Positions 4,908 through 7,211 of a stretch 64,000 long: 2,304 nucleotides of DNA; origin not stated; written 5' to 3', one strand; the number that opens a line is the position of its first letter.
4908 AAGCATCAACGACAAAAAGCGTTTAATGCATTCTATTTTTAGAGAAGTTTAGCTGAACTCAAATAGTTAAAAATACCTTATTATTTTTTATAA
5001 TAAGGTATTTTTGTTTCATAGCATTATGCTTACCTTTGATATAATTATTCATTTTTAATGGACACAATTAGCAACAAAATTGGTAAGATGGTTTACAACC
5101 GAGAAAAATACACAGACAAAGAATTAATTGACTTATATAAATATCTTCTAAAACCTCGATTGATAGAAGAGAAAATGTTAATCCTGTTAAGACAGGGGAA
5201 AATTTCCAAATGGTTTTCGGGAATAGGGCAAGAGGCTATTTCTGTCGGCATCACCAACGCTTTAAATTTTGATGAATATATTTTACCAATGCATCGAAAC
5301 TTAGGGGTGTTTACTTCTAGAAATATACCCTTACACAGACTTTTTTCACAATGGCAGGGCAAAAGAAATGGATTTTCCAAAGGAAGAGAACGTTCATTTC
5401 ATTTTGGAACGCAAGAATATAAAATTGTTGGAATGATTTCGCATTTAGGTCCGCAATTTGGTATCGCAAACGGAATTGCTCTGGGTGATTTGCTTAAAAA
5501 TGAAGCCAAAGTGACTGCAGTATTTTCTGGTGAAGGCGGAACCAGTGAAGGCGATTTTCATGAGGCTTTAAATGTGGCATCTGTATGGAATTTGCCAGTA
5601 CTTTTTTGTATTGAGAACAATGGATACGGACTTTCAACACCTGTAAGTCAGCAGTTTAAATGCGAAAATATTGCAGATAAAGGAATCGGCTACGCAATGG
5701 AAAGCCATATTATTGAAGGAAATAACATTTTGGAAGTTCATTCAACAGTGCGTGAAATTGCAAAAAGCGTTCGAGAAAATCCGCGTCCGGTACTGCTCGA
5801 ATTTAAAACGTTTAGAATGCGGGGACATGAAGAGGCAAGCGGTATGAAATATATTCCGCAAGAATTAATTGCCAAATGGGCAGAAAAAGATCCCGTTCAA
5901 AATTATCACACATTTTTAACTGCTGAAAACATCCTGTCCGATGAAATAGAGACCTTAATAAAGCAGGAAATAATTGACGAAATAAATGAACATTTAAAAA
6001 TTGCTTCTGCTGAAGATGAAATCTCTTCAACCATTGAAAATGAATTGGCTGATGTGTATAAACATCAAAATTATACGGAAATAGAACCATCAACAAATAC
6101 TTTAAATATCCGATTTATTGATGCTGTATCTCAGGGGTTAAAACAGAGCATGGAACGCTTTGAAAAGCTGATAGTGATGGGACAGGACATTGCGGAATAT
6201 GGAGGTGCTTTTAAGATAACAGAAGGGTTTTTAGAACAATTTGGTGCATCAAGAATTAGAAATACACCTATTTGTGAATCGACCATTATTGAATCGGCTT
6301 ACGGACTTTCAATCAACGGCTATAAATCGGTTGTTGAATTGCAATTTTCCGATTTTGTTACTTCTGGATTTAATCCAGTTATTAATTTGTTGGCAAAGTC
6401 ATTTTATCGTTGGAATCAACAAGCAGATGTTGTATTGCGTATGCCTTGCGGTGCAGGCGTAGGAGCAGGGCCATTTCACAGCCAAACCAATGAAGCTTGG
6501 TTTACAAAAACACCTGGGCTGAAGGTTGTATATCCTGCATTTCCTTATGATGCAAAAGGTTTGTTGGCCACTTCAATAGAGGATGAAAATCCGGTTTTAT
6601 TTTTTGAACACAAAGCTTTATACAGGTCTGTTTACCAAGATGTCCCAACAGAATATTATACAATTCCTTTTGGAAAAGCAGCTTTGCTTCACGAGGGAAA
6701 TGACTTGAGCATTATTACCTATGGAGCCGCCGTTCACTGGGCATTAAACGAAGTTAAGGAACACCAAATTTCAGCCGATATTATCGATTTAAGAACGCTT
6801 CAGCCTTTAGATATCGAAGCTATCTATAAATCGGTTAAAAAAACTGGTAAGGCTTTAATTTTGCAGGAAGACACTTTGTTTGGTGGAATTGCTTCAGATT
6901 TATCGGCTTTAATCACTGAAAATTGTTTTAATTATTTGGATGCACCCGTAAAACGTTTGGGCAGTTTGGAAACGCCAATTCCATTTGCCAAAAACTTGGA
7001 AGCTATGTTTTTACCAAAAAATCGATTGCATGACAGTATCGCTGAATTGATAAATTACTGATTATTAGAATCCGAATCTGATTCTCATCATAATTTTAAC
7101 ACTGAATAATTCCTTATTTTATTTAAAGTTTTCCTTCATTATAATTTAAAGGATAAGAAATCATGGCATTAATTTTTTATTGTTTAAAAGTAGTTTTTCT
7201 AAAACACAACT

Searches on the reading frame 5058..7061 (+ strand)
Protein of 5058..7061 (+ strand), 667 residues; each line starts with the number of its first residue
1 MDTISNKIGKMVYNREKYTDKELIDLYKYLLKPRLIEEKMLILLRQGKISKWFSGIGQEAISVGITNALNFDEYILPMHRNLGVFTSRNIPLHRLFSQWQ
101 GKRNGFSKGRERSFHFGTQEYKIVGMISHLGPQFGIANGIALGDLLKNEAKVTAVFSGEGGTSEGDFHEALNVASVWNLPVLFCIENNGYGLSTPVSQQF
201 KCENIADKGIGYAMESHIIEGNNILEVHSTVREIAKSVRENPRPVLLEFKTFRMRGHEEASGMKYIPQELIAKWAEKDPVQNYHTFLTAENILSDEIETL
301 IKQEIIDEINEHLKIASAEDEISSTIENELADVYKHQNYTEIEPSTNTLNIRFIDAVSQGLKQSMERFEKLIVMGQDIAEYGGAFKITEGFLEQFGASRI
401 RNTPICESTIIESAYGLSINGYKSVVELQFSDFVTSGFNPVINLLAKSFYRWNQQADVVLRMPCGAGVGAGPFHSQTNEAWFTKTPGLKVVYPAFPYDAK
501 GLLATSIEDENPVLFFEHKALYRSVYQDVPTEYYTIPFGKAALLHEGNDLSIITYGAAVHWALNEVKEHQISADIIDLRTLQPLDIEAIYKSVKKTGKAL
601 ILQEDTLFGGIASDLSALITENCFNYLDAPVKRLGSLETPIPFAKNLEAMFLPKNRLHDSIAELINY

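Call 85: search_protein_families(library=pfam, proteins=[window:5058-7061:+], max_evalue=0.00001)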
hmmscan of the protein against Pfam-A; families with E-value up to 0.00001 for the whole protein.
window:5058-7061:+ (667 aa): 3 families
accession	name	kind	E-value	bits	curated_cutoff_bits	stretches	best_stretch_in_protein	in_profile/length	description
PF00676.26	E1_dh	-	9.9e-66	222.2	22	1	32-320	6-295/300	Dehydrogenase E1 component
PF02779.29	Transket_pyr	-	1.2e-33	116.7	27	1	353-523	5-173/174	Transketolase, pyrimidine binding domain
PF02780.25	Transketolase_C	-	6.2e-32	110.6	25.9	1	539-654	1-120/124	Transketolase, C-terminal domain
